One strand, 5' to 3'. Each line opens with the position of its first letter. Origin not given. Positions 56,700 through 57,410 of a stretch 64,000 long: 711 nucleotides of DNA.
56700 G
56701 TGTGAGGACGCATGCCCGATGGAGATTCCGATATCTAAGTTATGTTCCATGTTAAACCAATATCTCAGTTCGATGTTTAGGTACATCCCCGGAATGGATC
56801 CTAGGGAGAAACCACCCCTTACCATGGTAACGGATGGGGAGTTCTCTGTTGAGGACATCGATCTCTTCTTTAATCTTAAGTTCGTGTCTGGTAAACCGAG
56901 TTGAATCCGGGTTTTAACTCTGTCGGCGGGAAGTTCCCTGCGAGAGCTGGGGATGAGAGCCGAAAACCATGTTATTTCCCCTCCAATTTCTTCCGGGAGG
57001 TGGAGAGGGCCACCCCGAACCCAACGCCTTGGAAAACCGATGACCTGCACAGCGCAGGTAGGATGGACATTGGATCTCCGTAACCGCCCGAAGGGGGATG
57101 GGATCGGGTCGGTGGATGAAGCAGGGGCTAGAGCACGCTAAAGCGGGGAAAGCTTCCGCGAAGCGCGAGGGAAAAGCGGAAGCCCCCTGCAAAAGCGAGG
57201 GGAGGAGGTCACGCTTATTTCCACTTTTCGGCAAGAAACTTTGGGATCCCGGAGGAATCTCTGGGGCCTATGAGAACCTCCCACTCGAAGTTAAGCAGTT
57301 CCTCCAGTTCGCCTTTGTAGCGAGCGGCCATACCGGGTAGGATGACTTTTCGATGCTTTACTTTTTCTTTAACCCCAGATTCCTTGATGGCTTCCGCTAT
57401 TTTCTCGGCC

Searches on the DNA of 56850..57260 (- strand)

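Call 8: search_rna_families(source=window, start=56880, end=57240, threshold=evalue, max_evalue=10, show_alignments=3)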
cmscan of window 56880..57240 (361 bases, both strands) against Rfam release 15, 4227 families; matches with E-value up to 10: 1.
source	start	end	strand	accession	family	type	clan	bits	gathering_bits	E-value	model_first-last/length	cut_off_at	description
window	57066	57222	+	RF00062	HgcC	Gene;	-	15.9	50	0.19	1-130/130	no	HgcC family RNA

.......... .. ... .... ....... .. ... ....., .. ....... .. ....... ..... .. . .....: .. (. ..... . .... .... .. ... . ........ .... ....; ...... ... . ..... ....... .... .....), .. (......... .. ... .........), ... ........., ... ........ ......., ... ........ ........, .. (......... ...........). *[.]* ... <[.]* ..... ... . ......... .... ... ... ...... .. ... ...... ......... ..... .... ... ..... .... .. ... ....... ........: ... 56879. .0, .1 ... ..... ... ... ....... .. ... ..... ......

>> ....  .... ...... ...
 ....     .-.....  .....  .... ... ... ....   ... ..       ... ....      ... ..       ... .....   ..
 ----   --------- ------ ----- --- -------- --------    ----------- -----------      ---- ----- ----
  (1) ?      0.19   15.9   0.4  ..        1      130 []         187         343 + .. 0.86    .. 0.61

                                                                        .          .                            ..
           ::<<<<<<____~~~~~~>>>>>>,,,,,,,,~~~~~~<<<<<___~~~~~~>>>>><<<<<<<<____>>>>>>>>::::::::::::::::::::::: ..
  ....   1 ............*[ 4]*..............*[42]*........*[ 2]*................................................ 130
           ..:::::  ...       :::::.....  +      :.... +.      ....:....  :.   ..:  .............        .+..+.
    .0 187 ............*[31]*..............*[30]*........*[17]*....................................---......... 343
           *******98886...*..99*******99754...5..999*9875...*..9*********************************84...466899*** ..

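Call 68: search_dna_similar(query=window:56906-57214:-, collection=plasmids, mode=distant, max_evalue=0.01)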
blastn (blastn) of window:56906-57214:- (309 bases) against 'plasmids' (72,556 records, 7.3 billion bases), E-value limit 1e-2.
No match.

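Call 69: search_dna_similar(query=window:56906-57214:-, collection=phages, mode=distant, max_evalue=0.01)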
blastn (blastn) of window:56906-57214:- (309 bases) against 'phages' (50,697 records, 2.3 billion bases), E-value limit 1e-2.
No match.

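Call 78: search_with_rna_model(model_id=R1, source=window, start=56850, end=57260, filters=off, max_evalue=10, show_alignments=2)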
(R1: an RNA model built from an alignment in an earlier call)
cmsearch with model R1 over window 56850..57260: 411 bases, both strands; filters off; matches with E-value up to 10: 21.
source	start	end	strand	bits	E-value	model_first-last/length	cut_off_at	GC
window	57011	57111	+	6.5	0.0095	98-153/194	no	0.61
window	57174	57203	+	2.1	0.17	157-187/194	no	0.63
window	57136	57145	-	2.1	0.17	171-180/194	no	0.6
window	56953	56988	-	1.5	0.25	1-194/194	no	0.42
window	57063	57094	-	1.3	0.27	1-194/194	no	0.56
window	57184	57202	-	1.2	0.28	28-46/194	no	0.68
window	56891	56919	-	0.6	0.43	1-194/194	no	0.41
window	57138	57161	+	0.6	0.44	1-194/194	no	0.58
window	56919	56964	+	-1.2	1.4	1-194/194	no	0.63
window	56986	57007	+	-1.4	1.6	1-194/194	no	0.55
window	57000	57021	-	-1.6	1.9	1-194/194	no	0.73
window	57154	57180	-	-1.8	2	114-140/194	no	0.63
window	56936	56951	-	-2.3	2.8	168-183/194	no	0.75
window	56858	56880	-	-2.3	3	1-194/194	no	0.3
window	57240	57253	-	-2.5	3.3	71-84/194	no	0.57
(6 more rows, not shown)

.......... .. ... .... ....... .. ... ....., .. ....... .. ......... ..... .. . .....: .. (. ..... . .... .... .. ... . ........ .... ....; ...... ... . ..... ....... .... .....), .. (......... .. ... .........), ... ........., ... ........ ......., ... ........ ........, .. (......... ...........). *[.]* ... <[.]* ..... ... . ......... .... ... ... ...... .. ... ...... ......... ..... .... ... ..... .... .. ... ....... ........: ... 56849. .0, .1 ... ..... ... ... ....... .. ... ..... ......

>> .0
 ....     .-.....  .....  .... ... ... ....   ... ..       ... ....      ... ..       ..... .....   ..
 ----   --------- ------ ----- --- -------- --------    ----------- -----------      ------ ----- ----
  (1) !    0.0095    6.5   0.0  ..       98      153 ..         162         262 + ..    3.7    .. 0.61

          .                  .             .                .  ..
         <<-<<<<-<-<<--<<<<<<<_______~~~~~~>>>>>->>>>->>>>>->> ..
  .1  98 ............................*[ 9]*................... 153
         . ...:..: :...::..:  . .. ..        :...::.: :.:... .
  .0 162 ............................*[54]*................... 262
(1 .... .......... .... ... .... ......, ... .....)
